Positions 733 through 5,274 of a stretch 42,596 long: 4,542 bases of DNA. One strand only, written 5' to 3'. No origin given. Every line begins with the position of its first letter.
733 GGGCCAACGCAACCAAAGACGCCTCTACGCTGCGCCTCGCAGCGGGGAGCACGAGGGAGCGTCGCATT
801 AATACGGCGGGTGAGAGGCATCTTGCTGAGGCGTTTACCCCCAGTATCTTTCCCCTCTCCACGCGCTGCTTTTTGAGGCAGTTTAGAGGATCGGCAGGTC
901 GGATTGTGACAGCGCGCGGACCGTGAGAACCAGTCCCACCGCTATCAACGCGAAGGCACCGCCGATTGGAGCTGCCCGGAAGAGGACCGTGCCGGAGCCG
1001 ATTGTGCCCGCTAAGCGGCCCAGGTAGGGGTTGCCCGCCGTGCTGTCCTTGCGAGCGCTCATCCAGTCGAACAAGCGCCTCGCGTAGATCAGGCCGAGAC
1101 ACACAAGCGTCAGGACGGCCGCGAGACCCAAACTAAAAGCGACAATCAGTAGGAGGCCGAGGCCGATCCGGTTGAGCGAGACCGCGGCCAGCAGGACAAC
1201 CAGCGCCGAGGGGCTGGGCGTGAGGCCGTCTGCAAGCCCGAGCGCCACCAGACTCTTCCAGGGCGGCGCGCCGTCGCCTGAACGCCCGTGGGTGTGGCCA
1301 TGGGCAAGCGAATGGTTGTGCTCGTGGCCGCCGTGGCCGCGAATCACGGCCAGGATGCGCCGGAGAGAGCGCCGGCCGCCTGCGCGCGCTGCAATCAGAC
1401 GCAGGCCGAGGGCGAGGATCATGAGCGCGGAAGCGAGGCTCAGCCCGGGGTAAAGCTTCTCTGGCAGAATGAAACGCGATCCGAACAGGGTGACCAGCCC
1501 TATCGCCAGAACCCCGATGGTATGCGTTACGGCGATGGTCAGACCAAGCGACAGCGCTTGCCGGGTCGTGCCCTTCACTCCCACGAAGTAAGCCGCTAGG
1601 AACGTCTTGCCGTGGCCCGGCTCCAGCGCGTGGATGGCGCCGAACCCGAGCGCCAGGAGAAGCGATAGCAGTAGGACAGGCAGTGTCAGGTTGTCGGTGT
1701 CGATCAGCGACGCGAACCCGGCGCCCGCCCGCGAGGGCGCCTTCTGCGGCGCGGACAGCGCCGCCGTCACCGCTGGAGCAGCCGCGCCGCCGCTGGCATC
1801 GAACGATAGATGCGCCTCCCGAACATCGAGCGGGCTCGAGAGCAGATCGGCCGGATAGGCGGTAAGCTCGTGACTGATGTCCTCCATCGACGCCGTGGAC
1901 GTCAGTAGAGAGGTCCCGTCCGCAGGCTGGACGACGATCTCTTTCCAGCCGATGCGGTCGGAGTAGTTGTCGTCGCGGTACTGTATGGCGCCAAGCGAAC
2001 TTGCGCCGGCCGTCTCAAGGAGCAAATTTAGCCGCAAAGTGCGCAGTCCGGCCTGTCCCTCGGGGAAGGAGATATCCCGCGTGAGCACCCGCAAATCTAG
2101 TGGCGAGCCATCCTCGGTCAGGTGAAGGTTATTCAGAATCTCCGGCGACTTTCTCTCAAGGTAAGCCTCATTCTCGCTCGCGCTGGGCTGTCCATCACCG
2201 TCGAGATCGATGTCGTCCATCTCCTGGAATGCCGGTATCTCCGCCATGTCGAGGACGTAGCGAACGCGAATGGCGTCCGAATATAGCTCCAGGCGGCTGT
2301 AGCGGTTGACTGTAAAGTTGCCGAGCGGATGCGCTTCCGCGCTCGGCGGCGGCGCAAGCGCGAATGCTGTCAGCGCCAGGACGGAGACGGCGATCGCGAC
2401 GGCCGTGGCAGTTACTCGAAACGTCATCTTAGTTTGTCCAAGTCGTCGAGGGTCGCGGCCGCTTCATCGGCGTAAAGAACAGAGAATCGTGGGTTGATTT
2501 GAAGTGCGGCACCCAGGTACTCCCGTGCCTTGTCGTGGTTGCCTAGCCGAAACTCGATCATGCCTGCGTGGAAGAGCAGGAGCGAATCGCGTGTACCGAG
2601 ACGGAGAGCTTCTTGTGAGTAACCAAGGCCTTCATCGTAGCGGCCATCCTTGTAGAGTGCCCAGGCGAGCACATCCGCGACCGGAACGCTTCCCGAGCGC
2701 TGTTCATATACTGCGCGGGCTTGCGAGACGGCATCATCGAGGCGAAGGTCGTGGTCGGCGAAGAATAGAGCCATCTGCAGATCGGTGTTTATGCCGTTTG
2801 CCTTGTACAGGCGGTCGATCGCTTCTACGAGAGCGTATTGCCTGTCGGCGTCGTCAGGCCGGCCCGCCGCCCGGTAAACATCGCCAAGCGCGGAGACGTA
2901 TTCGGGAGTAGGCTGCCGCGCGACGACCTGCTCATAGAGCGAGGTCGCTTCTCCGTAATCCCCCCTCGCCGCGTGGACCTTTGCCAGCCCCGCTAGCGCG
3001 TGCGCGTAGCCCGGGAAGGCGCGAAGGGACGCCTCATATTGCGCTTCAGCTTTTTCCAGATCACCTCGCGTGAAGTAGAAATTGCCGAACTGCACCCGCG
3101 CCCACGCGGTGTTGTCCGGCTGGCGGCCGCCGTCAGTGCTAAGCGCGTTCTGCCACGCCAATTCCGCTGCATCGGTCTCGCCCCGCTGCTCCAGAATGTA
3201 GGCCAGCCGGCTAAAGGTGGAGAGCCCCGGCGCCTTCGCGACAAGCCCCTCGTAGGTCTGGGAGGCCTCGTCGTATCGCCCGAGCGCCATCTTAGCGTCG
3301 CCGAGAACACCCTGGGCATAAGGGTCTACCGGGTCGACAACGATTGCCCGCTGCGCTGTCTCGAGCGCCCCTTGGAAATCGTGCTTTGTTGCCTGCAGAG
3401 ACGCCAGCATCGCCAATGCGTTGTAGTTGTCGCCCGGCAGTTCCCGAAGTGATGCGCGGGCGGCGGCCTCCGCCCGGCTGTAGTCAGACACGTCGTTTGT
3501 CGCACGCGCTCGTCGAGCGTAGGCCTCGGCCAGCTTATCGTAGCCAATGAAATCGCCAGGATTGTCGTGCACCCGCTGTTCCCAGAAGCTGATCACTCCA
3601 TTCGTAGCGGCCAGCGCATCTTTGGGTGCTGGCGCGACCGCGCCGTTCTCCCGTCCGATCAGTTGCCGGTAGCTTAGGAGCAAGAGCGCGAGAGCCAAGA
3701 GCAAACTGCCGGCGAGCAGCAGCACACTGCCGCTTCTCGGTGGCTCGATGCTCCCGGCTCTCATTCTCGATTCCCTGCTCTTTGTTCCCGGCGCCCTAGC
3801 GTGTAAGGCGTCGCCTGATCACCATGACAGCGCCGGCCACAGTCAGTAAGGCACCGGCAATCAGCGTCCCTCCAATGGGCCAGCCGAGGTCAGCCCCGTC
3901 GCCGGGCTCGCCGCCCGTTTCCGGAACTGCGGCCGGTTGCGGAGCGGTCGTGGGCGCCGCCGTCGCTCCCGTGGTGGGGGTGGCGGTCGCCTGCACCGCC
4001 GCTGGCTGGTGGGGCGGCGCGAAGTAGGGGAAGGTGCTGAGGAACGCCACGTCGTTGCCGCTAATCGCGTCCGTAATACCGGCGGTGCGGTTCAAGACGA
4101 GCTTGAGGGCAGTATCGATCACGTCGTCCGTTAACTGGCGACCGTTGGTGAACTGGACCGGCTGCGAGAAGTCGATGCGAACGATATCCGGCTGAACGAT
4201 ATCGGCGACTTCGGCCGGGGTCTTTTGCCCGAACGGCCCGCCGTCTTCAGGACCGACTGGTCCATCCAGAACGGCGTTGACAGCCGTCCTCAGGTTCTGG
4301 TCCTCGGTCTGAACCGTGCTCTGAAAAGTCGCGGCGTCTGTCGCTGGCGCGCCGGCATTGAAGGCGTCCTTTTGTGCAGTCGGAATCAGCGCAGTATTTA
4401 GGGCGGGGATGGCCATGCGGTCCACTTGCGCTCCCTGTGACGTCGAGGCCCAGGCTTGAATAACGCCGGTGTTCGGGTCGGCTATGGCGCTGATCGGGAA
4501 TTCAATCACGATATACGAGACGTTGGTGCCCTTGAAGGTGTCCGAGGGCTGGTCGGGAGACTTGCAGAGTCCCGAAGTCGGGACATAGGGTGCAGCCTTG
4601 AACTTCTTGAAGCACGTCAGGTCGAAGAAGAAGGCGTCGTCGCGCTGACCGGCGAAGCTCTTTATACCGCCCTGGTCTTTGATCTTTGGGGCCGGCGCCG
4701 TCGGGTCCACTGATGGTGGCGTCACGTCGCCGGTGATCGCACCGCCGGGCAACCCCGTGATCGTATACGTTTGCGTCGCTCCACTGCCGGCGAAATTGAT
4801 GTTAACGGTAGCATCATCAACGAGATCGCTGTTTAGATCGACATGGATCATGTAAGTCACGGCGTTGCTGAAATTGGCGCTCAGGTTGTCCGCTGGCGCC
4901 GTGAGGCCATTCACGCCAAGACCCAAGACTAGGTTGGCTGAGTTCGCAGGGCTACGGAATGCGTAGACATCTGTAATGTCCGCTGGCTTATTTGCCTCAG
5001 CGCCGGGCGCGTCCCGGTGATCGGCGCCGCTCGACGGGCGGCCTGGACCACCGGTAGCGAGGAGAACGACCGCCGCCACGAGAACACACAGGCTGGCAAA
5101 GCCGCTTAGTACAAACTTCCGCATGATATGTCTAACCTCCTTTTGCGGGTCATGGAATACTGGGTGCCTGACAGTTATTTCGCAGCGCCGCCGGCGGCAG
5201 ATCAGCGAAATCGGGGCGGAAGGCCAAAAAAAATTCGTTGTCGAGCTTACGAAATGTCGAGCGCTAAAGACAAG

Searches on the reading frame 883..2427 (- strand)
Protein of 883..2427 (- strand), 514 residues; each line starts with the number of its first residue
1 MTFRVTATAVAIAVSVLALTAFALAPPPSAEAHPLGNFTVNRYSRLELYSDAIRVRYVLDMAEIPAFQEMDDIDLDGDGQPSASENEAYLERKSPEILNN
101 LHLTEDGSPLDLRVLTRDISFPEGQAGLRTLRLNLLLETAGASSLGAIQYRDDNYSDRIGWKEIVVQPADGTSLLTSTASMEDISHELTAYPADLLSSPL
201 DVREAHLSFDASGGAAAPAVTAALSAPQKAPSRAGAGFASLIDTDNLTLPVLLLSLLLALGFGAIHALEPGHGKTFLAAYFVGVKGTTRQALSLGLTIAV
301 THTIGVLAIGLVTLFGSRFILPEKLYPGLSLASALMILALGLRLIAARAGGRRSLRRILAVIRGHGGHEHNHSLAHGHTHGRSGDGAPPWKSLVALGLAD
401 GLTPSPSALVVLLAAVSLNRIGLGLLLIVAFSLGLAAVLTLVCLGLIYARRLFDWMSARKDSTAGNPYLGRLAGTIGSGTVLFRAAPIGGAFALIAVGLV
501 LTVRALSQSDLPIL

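Call 77: search_protein_families(library=pfam, proteins=[window:883-2427:-], max_evalue=0.00001)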
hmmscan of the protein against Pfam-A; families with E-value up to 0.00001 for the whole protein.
window:883-2427:- (514 aa): 1 family
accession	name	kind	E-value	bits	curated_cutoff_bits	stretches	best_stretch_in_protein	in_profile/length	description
PF03824.22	NicO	-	4e-06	26.8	27.7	1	257-355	6-111/287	High-affinity nickel-transport protein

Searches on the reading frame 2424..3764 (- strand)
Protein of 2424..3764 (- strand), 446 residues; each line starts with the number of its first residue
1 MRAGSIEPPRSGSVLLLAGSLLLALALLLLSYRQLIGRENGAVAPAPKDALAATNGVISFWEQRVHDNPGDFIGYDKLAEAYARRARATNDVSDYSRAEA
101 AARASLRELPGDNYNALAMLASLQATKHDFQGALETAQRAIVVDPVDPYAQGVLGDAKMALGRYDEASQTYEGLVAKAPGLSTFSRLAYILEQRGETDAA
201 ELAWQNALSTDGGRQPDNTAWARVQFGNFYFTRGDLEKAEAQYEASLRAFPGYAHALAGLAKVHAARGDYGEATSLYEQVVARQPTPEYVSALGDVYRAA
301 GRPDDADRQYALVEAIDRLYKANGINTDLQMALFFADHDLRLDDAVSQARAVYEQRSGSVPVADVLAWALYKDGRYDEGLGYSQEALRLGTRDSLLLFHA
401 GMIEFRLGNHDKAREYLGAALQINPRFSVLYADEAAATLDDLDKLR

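Call 77: search_protein_families(library=pfam, proteins=[window:2424-3764:-], max_evalue=0.00001)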
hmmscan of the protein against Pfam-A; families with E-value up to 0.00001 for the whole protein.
window:2424-3764:- (446 aa): 19 families
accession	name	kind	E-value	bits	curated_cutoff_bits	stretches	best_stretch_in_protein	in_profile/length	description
PF07719.23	TPR_2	-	1.8e-27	93.6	27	0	396-426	3-33/34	Tetratricopeptide repeat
PF13432.12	TPR_16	-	4.8e-22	78.5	32.7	3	230-285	7-62/65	Tetratricopeptide repeat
PF13428.12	TPR_14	-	5.6e-21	73.4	23.5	0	221-262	2-43/44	Tetratricopeptide repeat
PF00515.34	TPR_1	-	1.2e-20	72.8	27.8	0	401-427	8-34/34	Tetratricopeptide repeat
PF14559.12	TPR_19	-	1.5e-19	70.5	25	1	232-293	3-65/68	Tetratricopeptide repeat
PF13424.12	TPR_12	-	1.5e-18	67.2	30.1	2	219-283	2-74/77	Tetratricopeptide repeat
PF13181.12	TPR_8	-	6e-17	60.7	25.7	0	397-426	4-33/34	Tetratricopeptide repeat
PF13176.12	TPR_7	-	2.9e-13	49.2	27.9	0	256-286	1-33/36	Tetratricopeptide repeat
PF13371.12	TPR_9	-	7.1e-13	48.8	35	0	125-182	6-63/73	Tetratricopeptide repeat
PF13374.12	TPR_10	-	1.3e-12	47.7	27.5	0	254-283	2-31/42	Tetratricopeptide repeat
PF13431.12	TPR_17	-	2e-11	43.6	24.4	0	243-273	2-32/34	Tetratricopeptide repeat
PF12895.13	ANAPC3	-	2.2e-08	34.7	27.2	0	344-419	7-81/82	Anaphase-promoting complex, cyclosome, subunit 3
PF09976.15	TPR_21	-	3.5e-07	30.6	25.5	0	226-321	82-178/193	Tetratricopeptide repeat-like domain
PF13174.12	TPR_6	-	8.5e-07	29.7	26.3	0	397-425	3-31/33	Tetratricopeptide repeat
PF13414.12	TPR_11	-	2.5e-06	27.5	26.8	0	227-266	1-40/42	TPR repeat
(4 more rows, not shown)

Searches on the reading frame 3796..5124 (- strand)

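Call 77: search_protein_families(library=pfam, proteins=[window:3796-5124:-], max_evalue=0.00001)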
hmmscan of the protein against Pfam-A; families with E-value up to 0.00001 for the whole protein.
window:3796-5124:- (442 aa): 1 family
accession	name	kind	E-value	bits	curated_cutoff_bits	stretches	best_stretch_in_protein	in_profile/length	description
PF14224.11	DUF4331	-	3.8e-42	145.4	27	2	151-371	160-421/421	Domain of unknown function (DUF4331)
